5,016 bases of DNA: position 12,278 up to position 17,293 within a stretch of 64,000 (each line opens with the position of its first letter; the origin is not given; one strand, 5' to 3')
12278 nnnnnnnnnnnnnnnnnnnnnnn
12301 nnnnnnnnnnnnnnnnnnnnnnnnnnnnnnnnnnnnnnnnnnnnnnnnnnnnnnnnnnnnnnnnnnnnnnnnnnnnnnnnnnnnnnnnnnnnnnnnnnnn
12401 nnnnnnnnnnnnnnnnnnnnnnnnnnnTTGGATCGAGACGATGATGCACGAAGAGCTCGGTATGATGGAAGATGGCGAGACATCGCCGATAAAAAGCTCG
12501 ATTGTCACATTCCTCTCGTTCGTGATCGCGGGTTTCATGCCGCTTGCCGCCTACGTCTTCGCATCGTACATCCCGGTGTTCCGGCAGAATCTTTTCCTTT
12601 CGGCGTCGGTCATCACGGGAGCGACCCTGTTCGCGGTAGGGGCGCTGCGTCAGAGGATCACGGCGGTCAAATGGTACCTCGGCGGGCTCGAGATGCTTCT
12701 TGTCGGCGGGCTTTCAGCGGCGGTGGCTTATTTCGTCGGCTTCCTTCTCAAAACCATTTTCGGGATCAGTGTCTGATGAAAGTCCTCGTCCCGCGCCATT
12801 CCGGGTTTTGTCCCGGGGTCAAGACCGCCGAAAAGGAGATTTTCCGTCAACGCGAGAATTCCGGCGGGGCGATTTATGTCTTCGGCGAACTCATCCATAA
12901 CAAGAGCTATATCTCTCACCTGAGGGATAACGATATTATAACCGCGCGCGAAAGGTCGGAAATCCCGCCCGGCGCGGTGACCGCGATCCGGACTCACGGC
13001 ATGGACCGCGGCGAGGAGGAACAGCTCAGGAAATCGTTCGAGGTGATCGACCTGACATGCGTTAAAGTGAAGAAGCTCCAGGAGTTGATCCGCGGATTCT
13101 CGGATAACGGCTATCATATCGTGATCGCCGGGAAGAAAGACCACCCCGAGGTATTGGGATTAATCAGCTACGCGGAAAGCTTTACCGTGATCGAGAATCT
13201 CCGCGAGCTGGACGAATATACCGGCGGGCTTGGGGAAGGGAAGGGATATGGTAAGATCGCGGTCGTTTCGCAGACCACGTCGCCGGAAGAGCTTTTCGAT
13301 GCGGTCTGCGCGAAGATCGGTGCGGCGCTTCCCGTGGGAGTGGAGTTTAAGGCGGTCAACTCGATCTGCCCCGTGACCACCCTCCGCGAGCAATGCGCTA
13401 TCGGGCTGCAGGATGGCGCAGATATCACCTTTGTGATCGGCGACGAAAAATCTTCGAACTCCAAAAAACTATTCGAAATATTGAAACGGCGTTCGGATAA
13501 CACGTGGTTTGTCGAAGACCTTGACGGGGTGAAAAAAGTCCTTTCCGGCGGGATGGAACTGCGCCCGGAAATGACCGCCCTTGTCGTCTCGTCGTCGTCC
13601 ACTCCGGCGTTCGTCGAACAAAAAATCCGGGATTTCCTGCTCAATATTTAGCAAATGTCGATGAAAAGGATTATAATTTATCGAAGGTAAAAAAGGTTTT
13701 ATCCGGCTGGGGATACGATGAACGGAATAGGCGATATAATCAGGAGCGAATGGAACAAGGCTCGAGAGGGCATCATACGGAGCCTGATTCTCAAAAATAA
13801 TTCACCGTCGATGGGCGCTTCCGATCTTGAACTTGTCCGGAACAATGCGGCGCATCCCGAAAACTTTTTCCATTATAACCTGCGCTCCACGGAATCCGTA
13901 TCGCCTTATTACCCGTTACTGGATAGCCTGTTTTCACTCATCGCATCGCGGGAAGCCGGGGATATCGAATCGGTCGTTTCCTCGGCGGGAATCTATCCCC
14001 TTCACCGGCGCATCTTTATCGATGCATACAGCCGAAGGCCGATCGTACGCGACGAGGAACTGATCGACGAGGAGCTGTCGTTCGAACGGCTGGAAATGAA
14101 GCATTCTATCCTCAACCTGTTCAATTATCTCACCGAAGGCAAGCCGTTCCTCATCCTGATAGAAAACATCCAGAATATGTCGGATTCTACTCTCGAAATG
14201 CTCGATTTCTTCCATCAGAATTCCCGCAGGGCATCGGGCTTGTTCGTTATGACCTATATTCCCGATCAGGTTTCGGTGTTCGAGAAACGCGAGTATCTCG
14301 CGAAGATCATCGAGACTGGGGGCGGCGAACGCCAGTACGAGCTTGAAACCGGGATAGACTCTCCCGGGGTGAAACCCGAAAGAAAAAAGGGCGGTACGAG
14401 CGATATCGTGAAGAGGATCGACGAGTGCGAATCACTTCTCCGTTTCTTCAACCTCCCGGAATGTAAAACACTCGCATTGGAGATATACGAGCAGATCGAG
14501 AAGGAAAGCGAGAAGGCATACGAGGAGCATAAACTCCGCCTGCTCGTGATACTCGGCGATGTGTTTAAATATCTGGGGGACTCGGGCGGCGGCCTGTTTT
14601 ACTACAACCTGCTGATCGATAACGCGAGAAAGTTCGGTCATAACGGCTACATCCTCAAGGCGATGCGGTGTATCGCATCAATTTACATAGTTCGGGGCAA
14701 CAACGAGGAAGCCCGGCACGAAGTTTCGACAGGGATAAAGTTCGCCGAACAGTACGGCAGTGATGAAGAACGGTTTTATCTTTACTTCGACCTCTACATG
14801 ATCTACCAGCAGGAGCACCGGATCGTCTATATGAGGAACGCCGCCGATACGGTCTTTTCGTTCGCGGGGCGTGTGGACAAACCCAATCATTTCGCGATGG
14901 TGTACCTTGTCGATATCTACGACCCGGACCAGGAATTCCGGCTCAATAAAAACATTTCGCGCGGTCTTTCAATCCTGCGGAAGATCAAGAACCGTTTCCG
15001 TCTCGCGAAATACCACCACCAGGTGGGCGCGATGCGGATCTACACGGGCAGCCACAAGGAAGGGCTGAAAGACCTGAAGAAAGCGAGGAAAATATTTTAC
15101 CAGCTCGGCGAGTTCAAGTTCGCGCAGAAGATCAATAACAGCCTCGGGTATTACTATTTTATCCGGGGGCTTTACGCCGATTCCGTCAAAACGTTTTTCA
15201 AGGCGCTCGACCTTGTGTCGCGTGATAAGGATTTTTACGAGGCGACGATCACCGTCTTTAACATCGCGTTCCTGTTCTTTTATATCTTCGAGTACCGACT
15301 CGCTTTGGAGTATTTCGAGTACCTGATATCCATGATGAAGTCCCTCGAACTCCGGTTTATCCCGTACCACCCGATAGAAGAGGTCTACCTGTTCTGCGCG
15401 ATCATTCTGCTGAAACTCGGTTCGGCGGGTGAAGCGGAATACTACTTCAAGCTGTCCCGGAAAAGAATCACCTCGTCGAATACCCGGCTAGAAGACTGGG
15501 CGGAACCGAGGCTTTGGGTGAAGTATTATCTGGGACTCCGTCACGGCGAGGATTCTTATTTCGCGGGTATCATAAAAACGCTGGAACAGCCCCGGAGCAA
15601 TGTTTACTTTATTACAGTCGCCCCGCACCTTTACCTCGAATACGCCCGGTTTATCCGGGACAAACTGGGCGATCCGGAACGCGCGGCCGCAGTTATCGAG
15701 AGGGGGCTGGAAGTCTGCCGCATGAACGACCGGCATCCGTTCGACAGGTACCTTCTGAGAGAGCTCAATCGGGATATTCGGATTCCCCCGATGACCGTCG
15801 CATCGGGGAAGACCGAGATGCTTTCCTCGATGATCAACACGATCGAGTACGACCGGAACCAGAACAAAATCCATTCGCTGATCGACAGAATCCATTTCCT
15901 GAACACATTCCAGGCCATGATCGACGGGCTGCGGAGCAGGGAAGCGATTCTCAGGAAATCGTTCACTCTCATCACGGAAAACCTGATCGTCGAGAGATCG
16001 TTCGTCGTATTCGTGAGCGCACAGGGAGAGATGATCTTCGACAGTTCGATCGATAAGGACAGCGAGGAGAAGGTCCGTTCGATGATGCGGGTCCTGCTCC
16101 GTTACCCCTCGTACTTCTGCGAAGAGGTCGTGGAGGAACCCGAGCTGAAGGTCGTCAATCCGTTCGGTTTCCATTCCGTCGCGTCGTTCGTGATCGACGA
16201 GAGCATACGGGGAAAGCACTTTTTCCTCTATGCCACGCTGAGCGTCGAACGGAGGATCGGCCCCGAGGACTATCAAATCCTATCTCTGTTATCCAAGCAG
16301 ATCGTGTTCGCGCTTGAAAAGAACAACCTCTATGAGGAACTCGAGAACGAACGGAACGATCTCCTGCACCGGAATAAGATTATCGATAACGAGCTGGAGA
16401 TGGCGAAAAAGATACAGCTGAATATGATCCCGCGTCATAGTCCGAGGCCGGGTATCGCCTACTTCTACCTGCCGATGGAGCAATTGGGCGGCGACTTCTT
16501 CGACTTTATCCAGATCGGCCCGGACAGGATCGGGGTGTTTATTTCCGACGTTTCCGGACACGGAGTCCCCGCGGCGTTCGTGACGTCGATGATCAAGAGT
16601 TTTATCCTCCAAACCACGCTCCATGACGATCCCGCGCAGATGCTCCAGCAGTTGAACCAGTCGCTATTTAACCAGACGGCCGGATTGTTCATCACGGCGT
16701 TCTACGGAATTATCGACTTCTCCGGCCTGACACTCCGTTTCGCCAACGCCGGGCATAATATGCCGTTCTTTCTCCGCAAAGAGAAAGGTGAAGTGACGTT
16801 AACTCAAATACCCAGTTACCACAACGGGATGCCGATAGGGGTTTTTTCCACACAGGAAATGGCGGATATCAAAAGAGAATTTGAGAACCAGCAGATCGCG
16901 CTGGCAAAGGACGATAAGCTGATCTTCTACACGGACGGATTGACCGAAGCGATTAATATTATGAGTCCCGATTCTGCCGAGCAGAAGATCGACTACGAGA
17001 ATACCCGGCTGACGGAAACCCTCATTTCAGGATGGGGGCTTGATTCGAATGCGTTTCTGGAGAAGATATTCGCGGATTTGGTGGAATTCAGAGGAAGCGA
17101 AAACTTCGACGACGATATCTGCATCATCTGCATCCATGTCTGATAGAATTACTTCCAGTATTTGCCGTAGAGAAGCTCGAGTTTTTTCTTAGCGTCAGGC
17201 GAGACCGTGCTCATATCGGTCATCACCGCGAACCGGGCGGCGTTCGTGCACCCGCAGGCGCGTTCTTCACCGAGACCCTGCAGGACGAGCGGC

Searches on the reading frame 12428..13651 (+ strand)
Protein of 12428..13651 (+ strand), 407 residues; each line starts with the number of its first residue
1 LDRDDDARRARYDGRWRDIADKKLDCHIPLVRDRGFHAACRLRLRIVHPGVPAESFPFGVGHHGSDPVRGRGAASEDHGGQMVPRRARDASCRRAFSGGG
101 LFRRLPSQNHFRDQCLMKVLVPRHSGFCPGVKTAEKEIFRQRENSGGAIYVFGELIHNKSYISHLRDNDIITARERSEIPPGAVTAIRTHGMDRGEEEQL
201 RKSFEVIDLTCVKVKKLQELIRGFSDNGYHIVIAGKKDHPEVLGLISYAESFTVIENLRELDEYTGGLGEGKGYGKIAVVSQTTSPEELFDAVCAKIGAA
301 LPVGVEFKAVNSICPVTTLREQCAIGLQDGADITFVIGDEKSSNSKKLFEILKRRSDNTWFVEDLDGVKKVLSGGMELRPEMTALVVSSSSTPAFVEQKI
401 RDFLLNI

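Call 70: search_protein_families(library=pfam, proteins=[window:12428-13651:+], max_evalue=0.00001)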
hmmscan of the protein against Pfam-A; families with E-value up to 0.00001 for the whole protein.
window:12428-13651:+ (407 aa): 1 family
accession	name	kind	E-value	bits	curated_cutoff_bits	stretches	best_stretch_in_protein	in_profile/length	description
PF02401.23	LYTB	-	1.2e-56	192.4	24.5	1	119-403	1-265/267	LytB protein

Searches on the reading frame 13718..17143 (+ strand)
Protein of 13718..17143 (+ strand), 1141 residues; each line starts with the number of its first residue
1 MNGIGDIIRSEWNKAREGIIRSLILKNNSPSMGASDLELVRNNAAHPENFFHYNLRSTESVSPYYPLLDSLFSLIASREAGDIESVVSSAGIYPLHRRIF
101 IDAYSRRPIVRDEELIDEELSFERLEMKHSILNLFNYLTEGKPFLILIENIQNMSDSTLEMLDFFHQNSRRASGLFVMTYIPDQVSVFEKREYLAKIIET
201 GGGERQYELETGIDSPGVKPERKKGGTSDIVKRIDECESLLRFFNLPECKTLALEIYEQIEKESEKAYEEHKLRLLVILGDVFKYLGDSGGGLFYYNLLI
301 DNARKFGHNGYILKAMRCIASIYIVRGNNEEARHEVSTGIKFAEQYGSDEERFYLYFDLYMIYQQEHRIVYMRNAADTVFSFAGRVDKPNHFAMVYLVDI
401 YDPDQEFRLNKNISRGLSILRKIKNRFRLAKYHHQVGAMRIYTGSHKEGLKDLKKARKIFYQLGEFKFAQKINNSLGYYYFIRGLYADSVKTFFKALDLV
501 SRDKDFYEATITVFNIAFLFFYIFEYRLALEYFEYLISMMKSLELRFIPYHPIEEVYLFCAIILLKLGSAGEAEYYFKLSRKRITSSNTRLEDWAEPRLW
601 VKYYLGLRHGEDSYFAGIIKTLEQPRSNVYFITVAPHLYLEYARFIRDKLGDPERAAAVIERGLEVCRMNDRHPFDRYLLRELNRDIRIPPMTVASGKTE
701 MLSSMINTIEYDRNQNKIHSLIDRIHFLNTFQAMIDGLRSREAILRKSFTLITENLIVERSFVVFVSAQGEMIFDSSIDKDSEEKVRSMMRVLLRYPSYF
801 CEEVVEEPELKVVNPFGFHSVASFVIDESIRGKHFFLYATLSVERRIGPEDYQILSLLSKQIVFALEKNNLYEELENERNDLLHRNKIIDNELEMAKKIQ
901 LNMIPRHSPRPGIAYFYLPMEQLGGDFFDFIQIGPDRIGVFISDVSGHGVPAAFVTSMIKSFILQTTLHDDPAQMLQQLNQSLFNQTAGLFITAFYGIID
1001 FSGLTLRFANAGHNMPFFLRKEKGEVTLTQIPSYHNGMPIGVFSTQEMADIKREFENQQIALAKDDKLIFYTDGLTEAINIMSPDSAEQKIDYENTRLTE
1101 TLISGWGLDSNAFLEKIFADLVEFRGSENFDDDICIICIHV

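Call 71: search_protein_families(library=pfam, proteins=[window:13718-17143:+], max_evalue=0.00001)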
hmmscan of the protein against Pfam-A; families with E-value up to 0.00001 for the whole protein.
window:13718-17143:+ (1141 aa): 2 families
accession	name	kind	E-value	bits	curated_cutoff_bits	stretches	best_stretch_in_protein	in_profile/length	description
PF07228.17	SpoIIE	-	1.2e-37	130.2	25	1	935-1141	2-191/192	Stage II sporulation protein E (SpoIIE)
PF13424.12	TPR_12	-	4.2e-06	27.3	30.1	0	472-535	5-70/77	Tetratricopeptide repeat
